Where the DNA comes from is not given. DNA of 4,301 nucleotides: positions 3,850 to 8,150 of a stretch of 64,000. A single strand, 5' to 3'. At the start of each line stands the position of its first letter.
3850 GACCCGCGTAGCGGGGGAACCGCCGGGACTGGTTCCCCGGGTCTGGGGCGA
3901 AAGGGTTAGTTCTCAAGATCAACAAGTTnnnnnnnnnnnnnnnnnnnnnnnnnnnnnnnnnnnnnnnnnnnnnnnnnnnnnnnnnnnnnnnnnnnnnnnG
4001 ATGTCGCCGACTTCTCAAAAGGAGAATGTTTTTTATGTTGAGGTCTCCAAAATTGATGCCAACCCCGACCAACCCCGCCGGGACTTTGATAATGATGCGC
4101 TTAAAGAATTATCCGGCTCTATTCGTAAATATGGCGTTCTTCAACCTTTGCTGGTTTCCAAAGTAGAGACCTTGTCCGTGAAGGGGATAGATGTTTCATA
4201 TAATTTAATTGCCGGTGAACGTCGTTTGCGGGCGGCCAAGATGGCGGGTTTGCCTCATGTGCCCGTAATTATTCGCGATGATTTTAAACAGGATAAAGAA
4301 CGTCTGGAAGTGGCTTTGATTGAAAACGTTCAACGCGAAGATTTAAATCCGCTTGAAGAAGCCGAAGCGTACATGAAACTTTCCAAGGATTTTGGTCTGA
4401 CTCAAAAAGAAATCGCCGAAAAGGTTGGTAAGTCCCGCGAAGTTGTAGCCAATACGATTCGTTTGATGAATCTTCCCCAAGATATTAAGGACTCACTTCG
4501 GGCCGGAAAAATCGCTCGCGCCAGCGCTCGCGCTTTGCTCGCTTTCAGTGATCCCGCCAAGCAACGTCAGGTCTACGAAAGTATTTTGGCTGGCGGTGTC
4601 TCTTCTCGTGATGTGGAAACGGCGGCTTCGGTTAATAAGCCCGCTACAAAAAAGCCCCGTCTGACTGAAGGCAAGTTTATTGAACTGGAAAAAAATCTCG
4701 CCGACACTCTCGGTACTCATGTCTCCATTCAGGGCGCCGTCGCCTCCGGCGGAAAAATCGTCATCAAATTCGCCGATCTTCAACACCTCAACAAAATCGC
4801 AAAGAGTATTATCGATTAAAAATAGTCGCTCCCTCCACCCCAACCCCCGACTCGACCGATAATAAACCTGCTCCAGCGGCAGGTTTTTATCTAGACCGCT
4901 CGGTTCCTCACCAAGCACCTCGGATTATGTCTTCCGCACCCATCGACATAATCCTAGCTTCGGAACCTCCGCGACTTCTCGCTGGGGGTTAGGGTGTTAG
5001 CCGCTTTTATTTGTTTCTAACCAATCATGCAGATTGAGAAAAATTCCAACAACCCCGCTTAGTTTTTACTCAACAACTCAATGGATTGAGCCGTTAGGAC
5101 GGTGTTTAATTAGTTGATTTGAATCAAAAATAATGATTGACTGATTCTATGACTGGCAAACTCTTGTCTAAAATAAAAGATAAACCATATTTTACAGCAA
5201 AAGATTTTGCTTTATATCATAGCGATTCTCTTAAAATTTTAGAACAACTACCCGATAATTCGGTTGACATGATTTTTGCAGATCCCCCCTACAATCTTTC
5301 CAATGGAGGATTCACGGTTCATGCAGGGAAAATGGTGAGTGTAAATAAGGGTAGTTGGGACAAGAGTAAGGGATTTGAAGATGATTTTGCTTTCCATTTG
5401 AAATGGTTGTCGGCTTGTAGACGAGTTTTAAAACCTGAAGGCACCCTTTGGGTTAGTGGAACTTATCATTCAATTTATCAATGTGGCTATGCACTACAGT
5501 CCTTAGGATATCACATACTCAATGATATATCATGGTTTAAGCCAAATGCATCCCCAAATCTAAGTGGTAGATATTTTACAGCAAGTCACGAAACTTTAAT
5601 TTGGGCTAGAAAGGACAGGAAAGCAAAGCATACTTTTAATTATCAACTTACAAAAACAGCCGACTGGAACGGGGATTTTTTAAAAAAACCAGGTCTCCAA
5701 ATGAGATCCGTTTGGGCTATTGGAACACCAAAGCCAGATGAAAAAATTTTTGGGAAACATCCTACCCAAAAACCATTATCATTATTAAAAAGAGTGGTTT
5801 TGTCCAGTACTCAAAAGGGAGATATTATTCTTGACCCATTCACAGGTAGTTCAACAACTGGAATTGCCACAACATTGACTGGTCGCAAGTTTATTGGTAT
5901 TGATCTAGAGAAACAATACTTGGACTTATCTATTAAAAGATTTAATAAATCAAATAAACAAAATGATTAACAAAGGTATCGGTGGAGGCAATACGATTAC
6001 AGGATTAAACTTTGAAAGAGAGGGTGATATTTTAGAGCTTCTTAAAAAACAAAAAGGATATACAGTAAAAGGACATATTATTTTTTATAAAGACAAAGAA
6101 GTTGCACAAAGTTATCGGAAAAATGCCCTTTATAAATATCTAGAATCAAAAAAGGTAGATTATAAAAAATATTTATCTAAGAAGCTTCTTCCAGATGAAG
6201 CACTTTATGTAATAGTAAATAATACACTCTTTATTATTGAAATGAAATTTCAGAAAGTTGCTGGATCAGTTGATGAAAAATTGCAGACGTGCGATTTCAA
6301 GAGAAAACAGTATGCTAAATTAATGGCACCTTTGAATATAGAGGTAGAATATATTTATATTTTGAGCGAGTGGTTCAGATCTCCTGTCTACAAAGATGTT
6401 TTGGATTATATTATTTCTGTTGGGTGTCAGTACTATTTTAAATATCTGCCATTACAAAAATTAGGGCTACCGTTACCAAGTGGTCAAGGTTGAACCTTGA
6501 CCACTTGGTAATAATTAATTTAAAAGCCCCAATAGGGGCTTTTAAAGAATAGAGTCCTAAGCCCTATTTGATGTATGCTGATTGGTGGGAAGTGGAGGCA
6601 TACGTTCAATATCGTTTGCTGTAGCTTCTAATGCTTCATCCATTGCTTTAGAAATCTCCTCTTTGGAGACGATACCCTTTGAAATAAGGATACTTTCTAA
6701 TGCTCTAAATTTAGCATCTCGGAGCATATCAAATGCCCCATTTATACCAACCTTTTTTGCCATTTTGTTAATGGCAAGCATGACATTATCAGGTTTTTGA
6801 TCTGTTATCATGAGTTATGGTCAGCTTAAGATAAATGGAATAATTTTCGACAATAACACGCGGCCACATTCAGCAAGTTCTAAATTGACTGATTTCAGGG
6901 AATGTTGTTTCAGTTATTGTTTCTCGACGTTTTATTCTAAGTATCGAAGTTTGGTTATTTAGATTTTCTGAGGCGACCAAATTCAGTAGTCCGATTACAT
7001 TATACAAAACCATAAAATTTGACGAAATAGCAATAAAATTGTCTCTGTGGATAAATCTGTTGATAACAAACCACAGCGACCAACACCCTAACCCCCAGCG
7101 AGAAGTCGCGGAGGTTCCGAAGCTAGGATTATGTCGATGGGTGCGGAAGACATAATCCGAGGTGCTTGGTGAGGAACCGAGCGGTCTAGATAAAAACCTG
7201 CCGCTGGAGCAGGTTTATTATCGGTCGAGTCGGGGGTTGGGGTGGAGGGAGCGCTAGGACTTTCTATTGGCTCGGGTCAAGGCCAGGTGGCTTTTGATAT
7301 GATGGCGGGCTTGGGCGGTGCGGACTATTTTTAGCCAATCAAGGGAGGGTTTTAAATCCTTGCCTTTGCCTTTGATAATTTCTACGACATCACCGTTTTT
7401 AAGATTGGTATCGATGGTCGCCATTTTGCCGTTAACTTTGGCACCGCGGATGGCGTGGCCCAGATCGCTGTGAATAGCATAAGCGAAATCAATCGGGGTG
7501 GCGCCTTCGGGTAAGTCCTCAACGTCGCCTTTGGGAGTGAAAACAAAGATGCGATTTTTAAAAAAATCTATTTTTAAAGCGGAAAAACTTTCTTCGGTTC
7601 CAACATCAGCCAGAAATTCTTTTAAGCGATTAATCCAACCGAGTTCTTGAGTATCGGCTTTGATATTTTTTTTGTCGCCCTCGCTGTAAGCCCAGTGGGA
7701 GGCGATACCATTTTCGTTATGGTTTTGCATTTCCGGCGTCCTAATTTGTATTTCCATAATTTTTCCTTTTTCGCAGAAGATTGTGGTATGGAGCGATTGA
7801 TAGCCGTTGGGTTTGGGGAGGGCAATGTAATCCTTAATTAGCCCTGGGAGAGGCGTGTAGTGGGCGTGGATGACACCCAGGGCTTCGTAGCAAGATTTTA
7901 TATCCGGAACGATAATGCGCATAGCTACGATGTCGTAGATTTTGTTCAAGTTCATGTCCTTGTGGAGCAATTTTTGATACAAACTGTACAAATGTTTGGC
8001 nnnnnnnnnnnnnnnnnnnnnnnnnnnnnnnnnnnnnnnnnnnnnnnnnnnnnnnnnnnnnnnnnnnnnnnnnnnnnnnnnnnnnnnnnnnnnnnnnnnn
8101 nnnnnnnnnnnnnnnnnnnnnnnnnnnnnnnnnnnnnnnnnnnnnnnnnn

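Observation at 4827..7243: Type II R-M operon bracketed by perfect 172-bp inverted repeats: a candidate mobile R-M unit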

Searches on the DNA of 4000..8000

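Call 6: search_rna_families(source=window, start=4000, end=8000, threshold=evalue, max_evalue=1, show_alignments=3)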
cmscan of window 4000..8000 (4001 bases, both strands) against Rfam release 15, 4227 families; matches with E-value up to 1: 3.
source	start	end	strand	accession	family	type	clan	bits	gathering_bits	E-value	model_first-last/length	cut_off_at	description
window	6476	6508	-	RF03255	mir-2188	Gene; miRNA;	-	27.6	60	0.013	1-78/78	no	mir-2188 microRNA precursor family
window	6439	6549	-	RF02694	RalA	Gene; sRNA;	-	24.4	170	0.021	1-179/179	no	RalR antitoxin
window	6472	6566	-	RF02822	Srn266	Gene; sRNA;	-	24.4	63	0.89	1-112/112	no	Streptococcus RNA 266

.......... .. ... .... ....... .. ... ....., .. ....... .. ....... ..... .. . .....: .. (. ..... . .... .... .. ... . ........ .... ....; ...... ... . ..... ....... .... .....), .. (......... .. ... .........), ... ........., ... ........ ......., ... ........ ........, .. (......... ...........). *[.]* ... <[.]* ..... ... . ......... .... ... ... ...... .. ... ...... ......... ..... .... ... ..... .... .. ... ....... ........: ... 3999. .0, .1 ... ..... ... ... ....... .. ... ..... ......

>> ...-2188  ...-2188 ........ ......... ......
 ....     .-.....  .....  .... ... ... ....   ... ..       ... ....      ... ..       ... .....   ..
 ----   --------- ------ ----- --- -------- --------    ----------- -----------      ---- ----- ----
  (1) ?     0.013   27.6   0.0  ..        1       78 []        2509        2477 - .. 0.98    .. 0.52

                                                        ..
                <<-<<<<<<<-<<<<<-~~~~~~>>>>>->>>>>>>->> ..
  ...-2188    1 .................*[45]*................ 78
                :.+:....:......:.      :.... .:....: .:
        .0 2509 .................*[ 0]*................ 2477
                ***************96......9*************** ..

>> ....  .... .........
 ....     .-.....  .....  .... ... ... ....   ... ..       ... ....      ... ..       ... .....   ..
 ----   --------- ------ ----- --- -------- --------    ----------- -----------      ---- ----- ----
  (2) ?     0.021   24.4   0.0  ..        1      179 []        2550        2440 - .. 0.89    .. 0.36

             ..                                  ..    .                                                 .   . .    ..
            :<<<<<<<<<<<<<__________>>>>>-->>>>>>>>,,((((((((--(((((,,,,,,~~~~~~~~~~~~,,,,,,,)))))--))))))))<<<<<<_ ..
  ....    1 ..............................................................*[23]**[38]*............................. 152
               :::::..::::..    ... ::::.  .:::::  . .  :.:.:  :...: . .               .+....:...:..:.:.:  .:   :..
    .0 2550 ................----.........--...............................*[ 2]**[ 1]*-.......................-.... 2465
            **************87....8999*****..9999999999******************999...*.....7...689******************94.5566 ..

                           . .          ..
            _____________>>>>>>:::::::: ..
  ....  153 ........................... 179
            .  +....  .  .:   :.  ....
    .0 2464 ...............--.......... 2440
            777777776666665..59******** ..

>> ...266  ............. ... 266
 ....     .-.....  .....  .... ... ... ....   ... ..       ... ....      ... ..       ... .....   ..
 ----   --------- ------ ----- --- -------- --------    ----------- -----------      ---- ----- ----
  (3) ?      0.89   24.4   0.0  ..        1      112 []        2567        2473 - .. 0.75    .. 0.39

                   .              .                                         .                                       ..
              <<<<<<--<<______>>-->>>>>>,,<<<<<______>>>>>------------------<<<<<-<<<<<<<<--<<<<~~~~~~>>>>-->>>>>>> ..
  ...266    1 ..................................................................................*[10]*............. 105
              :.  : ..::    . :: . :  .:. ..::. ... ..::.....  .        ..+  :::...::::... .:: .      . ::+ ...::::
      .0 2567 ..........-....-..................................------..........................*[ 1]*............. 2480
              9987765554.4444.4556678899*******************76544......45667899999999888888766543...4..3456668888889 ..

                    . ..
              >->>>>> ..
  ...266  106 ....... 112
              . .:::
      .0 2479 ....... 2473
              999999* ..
